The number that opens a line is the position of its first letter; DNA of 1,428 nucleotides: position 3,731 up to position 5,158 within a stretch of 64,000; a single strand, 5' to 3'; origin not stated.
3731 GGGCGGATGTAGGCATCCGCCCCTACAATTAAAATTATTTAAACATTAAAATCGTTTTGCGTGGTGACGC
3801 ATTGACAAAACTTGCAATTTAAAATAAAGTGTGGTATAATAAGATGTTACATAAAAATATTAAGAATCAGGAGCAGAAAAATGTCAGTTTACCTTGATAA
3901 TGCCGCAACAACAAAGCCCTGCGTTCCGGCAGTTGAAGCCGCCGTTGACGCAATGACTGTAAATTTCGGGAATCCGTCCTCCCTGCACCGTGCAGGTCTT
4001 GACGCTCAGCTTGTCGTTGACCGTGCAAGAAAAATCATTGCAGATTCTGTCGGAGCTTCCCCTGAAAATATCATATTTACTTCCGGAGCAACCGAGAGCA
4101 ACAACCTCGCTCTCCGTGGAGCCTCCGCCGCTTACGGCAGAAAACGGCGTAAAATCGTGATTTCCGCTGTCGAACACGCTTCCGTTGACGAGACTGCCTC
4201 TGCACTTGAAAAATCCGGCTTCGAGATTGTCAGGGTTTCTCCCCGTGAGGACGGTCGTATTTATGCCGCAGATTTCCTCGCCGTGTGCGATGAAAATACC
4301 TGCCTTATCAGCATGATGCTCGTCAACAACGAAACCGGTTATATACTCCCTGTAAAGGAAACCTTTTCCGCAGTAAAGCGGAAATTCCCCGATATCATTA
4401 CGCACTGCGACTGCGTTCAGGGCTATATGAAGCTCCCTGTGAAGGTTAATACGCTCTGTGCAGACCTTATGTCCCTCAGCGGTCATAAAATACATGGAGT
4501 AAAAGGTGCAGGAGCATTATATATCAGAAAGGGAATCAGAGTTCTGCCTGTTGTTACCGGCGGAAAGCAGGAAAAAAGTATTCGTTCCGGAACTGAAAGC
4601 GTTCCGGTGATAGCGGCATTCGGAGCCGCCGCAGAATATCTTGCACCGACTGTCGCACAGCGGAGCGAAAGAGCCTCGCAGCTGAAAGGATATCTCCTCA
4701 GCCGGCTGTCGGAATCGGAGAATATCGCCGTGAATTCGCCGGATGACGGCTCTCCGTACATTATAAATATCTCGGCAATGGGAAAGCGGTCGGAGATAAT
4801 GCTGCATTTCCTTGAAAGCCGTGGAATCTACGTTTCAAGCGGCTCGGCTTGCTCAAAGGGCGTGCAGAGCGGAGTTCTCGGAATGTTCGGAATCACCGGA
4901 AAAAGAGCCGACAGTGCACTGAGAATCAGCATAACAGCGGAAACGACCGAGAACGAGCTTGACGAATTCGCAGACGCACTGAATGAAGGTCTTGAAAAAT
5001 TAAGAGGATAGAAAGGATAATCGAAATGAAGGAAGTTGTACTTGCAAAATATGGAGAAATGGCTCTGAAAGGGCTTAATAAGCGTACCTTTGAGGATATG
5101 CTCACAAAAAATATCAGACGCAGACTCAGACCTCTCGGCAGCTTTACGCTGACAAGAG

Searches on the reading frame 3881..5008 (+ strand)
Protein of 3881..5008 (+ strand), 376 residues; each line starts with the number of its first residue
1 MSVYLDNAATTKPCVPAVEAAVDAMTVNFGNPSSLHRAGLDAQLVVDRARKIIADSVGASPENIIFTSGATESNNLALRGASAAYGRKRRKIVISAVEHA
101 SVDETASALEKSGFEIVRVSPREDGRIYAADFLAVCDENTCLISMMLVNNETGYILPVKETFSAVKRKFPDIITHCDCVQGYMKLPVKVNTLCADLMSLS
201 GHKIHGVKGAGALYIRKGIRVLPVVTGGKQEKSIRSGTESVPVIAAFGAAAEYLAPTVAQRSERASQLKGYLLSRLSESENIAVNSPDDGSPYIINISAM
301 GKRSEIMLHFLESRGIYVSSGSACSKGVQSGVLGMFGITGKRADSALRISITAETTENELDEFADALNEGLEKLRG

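Call 85: find_homologous_proteins(query=window:3881-5008:+, max_evalue=1e-100)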
Query window:3881-5008:+ (376 aa): 2668 proteins with E <= 1e-100 among 8000 candidates; the best 120 are listed.
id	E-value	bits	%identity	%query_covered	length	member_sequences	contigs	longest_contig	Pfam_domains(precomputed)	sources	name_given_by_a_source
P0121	3.8e-240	814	100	100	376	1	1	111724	PF00155.28,PF00266.26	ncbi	-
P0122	1.3e-234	796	97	100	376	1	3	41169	PF00155.28,PF00266.26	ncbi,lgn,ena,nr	ncbi:MAG: cysteine desulfurase [Ruminococcus sp.]|nr:cysteine desulfurase [Ruminococcus sp.]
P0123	1.3e-234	796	97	100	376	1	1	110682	PF00155.28,PF00266.26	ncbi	-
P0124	1.7e-234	795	96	100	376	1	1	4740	PF00155.28,PF00266.26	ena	-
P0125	6.5e-234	793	96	100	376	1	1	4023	PF00155.28,PF00266.26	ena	-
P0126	8.5e-234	793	96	100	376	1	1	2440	PF00155.28,PF00266.26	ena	-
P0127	4.2e-230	781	96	100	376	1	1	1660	PF00266.26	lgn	-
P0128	5.9e-230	780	95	100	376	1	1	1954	PF00155.28,PF00266.26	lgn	-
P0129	1.0e-229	780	95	100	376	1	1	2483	PF00266.26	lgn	-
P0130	3.5e-229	778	95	100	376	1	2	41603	PF00266.26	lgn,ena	-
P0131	4.6e-229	777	95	100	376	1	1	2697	PF00266.26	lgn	-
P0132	1.1e-228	776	95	100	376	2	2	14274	PF00266.26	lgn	-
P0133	3.5e-228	775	95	100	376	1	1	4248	PF00266.26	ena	-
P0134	1.1e-219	747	90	100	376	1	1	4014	PF00155.28,PF00266.26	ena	-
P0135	1.5e-219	746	91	100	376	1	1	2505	PF00155.28,PF00266.26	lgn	-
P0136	3.9e-218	741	91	100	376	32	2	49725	PF00155.28,PF00266.26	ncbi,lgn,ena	-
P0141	1.9e-204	696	84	100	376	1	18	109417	PF00155.28,PF00266.26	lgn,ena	-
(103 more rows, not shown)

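Call 86: find_encoding_contigs(protein=P0121, flank=10000, max_places=2)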
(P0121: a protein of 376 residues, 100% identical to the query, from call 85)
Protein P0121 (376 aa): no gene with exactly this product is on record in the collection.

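Call 87: find_encoding_contigs(protein=P0136, flank=2500, max_places=2)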
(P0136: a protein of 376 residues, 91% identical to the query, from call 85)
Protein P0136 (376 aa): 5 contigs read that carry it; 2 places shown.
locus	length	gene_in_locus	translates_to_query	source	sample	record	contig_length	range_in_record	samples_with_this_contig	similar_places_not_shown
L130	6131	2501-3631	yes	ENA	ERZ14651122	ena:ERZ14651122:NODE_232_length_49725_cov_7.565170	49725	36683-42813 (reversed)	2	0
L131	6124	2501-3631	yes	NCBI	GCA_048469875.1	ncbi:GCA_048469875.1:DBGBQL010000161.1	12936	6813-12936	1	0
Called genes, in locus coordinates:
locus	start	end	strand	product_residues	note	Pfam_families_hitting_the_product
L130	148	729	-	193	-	PF06130:PTAC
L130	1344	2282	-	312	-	PF01699:Na_Ca_ex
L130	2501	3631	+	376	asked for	PF00266:Aminotran_5, PF00155:Aminotran_1_2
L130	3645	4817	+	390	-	PF22025:ThiI_fer, PF02926:THUMP, PF02568:ThiI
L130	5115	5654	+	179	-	PF02464:CinA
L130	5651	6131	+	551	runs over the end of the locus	-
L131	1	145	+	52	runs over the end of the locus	-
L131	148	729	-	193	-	PF06130:PTAC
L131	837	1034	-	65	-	-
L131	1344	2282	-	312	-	PF01699:Na_Ca_ex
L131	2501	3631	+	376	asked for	PF00266:Aminotran_5, PF00155:Aminotran_1_2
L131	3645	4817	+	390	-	PF22025:ThiI_fer, PF02926:THUMP, PF02568:ThiI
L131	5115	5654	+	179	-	PF02464:CinA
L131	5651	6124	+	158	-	?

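Call 88: find_encoding_contigs(protein=P0141, flank=2500, max_places=2)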
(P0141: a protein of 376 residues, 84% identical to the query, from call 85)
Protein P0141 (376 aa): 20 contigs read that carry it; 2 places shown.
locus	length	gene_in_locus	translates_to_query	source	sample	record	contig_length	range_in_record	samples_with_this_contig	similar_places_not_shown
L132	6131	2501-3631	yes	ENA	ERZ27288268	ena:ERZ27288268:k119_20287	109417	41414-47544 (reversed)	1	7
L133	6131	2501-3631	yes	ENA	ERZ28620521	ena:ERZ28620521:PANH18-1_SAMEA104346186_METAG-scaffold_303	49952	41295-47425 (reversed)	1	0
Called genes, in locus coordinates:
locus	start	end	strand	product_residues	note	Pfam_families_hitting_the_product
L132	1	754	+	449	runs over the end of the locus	PF03600:CitMHS, PF02040:ArsB, PF16980:CitMHS_2 (faint), PF06450:NhaB (weak)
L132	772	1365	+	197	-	PF13189:Cytidylate_kin2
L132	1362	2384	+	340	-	-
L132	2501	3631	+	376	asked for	PF00155:Aminotran_1_2 (weak), PF00266:Aminotran_5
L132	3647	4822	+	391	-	PF22025:ThiI_fer, PF02926:THUMP, PF02568:ThiI, PF06508:QueC (faint)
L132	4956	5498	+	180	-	PF02464:CinA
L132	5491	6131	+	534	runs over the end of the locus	PF04203:Sortase (weak)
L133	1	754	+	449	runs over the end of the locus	PF03600:CitMHS, PF02040:ArsB, PF16980:CitMHS_2 (faint), PF06450:NhaB (weak)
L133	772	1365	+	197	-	PF13189:Cytidylate_kin2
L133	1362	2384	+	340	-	-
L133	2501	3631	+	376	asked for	PF00155:Aminotran_1_2 (weak), PF00266:Aminotran_5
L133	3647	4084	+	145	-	-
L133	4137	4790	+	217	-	PF02568:ThiI, PF06508:QueC (faint)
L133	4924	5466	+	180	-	PF02464:CinA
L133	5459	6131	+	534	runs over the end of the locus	PF04203:Sortase (weak)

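Call 95: list_cluster_members(proteins=[P0121, P0123, P0122])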
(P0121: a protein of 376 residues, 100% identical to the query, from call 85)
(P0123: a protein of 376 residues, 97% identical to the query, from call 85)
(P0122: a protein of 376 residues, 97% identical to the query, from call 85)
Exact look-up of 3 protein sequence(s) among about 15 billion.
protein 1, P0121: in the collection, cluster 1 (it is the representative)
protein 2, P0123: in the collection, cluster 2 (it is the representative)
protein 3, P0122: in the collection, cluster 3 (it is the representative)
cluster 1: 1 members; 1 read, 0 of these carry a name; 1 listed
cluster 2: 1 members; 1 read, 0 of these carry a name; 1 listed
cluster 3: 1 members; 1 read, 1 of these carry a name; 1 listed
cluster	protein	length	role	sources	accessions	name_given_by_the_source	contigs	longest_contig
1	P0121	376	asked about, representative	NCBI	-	-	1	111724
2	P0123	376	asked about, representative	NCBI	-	-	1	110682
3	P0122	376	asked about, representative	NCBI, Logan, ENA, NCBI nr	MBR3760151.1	MAG: cysteine desulfurase [Ruminococcus sp.] | cysteine desulfurase [Ruminococcus sp.]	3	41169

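Call 96: find_encoding_contigs(protein=P0123, flank=8000, max_places=1)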
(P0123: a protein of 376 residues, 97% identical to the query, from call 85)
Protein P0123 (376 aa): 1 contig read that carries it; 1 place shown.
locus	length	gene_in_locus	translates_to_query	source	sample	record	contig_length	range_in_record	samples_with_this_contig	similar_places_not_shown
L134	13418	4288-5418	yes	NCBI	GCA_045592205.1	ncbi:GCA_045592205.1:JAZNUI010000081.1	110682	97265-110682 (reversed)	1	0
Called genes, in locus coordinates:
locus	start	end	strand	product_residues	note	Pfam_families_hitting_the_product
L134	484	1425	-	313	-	PF01699:Na_Ca_ex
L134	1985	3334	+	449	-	PF03600:CitMHS, PF02040:ArsB, PF16980:CitMHS_2 (weak)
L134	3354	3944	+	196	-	PF13189:Cytidylate_kin2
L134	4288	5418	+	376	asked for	PF00155:Aminotran_1_2, PF00266:Aminotran_5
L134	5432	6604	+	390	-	PF22025:ThiI_fer, PF02926:THUMP, PF02568:ThiI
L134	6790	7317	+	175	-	PF02464:CinA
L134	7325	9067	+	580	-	PF04203:Sortase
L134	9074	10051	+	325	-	-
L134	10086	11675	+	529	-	-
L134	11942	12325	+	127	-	PF02381:MraZ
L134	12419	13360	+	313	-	PF01795:Methyltransf_5, PF13847:Methyltransf_31 (faint)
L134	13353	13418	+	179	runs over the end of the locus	-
